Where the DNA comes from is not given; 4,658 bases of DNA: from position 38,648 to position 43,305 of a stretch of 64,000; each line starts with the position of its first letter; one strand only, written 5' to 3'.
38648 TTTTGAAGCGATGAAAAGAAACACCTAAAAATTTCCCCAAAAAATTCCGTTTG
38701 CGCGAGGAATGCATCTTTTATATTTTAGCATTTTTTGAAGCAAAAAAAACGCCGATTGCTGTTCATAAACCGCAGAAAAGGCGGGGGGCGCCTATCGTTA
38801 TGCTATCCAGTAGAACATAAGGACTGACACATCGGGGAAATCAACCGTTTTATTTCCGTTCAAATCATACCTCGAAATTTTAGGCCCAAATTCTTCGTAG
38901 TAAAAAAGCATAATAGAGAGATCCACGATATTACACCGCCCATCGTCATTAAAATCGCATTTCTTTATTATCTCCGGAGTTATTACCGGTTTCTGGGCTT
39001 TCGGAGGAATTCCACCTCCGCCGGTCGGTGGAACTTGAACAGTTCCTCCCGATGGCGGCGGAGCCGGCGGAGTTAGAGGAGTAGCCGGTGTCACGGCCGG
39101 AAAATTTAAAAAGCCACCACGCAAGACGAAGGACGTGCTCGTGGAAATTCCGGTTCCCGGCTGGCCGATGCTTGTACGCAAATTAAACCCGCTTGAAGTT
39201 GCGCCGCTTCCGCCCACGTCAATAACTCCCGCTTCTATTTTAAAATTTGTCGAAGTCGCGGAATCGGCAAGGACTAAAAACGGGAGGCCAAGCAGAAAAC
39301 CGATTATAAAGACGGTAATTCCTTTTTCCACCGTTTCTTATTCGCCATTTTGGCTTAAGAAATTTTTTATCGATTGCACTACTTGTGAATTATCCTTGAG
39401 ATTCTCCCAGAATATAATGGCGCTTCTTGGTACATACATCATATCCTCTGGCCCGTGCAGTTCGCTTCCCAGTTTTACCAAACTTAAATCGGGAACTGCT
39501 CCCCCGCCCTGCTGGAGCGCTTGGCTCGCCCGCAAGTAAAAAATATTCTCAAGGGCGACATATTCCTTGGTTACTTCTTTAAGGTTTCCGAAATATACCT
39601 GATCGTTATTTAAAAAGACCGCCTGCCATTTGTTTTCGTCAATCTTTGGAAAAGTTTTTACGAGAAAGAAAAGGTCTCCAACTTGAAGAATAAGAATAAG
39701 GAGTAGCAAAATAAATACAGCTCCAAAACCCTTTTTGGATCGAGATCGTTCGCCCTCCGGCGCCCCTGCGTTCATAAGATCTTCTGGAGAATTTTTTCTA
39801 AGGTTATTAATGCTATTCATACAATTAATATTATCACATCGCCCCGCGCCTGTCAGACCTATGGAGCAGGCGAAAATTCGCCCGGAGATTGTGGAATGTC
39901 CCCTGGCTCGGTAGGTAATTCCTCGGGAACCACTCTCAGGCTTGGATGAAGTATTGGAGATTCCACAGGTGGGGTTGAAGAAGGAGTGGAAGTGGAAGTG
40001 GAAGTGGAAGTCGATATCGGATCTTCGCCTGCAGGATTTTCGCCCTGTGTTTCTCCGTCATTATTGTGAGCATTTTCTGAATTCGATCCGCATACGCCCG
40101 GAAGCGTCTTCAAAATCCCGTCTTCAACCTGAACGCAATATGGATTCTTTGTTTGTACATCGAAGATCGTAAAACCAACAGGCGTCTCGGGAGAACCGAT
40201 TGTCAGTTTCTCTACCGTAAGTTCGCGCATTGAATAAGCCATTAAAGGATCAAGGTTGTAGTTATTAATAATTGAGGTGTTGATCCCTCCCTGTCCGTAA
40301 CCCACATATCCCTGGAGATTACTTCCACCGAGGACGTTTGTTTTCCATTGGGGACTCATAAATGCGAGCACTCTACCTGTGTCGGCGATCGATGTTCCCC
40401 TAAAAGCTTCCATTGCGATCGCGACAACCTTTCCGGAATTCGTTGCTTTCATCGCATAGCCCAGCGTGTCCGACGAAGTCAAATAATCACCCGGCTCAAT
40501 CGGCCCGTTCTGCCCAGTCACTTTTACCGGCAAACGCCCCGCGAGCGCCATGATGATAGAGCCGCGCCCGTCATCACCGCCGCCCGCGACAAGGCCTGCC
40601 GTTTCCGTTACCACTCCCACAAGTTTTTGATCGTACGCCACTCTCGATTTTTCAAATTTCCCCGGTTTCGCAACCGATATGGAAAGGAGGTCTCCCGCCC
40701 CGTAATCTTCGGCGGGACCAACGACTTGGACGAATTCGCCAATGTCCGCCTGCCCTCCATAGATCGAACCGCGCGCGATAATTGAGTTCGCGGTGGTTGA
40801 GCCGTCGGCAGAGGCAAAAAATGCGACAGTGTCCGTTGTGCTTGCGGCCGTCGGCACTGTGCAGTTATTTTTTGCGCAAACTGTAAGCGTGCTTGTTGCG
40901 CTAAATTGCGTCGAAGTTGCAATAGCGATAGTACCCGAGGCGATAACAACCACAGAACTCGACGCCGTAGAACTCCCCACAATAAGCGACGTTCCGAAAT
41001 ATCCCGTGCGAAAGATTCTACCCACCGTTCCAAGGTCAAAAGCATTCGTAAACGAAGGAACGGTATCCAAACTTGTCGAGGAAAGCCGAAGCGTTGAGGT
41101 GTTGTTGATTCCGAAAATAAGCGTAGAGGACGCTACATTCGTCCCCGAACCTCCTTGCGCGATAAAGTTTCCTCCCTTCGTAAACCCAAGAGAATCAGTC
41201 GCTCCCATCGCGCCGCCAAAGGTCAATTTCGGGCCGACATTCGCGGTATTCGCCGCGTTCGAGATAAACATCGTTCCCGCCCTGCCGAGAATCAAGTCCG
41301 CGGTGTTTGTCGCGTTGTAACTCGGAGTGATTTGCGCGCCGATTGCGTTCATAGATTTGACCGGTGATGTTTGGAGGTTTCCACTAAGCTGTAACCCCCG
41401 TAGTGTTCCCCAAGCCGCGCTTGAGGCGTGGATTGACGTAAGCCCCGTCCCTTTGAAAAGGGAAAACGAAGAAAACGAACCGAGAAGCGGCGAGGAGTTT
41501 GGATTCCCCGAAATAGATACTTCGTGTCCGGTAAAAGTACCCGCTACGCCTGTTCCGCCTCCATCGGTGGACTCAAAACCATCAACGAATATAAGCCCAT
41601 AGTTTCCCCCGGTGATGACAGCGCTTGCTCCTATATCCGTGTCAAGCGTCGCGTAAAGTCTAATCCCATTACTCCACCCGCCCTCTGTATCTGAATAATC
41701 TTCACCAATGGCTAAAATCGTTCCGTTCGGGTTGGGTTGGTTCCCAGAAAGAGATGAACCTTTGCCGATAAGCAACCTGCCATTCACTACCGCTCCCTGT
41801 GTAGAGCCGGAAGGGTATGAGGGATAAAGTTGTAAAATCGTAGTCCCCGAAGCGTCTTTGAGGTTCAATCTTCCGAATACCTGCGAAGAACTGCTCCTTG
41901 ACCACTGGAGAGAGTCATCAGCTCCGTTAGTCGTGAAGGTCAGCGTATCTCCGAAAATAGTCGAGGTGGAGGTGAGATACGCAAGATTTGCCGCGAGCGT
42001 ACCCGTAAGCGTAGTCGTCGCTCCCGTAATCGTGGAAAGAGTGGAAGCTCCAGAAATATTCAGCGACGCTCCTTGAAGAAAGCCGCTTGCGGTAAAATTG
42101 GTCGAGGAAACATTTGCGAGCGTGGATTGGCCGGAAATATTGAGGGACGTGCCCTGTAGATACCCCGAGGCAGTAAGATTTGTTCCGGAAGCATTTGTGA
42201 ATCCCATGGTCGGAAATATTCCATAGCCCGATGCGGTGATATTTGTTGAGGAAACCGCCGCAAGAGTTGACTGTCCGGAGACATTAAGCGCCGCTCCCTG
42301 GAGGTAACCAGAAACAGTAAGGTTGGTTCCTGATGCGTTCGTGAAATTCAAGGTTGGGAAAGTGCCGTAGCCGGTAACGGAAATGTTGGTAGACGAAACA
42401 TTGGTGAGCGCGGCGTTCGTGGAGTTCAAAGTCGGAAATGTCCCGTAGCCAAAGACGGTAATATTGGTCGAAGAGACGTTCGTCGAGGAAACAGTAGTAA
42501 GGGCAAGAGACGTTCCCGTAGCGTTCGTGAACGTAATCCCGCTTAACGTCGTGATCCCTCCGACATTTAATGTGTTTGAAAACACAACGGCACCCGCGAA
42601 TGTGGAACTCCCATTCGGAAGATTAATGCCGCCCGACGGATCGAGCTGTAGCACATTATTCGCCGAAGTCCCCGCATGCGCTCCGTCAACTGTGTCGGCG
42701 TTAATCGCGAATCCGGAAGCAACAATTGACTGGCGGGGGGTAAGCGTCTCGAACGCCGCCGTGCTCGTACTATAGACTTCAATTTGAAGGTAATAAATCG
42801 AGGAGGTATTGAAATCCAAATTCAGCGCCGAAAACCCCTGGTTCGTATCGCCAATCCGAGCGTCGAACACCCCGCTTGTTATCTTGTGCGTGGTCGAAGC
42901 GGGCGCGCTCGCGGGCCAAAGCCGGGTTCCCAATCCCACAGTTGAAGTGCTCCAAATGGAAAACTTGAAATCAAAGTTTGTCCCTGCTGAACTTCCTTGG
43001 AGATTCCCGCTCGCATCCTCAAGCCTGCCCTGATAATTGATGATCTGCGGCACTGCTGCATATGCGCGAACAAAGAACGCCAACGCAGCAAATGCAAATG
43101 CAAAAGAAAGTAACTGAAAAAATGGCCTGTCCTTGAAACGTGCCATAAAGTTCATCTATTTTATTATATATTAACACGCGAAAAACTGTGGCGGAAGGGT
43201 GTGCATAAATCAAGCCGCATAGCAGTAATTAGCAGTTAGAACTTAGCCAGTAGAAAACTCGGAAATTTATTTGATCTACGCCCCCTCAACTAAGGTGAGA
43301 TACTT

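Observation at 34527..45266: Paralogous giant surface proteins carrying five regularly spaced (S/T)-H-x-H motifs, reminiscent of metal-binding HxH sites in phage tail fibres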

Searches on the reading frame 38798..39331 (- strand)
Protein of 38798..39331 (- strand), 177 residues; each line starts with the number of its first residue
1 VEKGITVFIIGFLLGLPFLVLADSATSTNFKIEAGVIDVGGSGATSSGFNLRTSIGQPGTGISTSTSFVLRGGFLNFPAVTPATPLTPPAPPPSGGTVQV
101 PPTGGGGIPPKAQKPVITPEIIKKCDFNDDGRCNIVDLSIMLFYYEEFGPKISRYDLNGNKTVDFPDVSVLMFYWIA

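Call 6: search_protein_families(library=pfam, proteins=[window:38798-39331:-], max_evalue=0.1)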
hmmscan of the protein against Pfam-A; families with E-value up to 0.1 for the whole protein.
window:38798-39331:- (177 aa): 2 families
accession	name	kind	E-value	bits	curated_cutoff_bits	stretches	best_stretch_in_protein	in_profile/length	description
PF00404.24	Dockerin_1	-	0.00074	20.1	22.9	0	118-141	29-52/57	Dockerin type I domain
PF00036.39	EF-hand_1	-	0.017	15.1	25.4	0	153-172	7-26/29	EF hand domain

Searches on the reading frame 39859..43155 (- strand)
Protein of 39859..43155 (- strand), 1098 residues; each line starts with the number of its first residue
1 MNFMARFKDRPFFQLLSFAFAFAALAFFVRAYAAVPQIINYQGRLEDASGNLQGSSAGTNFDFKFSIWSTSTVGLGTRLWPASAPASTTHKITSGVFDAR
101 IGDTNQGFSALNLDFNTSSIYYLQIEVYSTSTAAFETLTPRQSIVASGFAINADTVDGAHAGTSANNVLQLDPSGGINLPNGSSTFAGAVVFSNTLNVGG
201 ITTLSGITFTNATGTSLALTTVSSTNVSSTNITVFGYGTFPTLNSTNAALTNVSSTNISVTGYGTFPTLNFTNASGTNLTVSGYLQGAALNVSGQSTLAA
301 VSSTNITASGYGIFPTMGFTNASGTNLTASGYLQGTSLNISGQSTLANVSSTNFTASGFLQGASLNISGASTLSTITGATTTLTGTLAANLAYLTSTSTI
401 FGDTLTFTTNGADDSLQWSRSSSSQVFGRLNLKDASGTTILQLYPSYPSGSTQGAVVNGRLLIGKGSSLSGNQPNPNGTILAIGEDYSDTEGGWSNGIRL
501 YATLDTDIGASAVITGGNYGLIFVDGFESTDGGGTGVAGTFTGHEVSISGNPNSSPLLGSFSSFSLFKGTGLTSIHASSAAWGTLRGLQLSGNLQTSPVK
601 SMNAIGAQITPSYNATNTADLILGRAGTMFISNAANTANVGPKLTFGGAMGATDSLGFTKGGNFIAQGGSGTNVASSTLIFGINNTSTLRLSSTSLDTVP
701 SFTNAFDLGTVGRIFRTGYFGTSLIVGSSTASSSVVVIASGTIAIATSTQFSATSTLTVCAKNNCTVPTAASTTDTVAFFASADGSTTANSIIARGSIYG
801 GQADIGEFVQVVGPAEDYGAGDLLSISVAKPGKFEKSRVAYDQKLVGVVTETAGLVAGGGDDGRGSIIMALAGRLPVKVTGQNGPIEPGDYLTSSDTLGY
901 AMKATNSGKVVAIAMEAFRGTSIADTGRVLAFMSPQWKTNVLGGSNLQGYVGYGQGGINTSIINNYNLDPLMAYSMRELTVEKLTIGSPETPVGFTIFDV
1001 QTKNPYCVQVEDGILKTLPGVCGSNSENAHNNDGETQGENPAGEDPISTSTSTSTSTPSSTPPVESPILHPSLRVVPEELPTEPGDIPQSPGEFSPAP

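Call 6: search_protein_families(library=pfam, proteins=[window:39859-43155:-], max_evalue=0.1)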
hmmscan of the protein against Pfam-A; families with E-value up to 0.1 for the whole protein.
window:39859-43155:- (1098 aa): 0 families

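Call 7: search_protein_families(library=phrogs, proteins=[window:39859-43155:-], max_evalue=0.1)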
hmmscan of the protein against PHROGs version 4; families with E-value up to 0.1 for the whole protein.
window:39859-43155:- (1098 aa): 1 family
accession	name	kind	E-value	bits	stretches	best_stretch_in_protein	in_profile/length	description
phrog_30680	-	unknown function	0.058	13.5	0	149-177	191-219/342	-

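Call 10: search_protein_families(library=ncbifam, proteins=[window:39859-43155:-], max_evalue=0.1)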
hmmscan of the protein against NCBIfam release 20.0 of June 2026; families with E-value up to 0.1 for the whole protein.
window:39859-43155:- (1098 aa): 0 families

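Call 79: search_solved_structures(query=window:39859-43155:-, max_evalue=1, show_alignments=2)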
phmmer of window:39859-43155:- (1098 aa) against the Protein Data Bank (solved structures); distinct sequences matched with E-value up to 1: 1.
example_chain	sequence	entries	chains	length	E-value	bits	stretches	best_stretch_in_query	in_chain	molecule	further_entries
5g6r_A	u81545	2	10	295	0.9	10.8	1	330-416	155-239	IMINE REDUCTASE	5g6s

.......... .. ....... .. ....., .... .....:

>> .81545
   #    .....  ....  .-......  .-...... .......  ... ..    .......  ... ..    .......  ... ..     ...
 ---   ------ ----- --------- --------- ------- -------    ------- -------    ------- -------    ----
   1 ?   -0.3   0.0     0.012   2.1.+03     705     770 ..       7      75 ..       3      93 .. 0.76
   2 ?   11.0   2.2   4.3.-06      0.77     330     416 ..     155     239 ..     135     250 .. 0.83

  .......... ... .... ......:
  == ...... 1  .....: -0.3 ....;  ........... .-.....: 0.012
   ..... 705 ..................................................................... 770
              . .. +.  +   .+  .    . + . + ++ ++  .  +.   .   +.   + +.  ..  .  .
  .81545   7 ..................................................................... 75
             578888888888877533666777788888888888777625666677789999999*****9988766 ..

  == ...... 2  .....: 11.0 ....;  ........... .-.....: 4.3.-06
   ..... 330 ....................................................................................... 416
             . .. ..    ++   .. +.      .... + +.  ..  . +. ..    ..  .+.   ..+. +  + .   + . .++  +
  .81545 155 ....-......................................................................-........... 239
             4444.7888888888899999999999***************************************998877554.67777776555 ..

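Call 83: search_dna_similar(query=window:39859-43155:-, collection=phages, mode=protein, max_evalue=0.001, max_rows=15)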
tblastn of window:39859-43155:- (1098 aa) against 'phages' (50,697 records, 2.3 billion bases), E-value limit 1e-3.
No match.
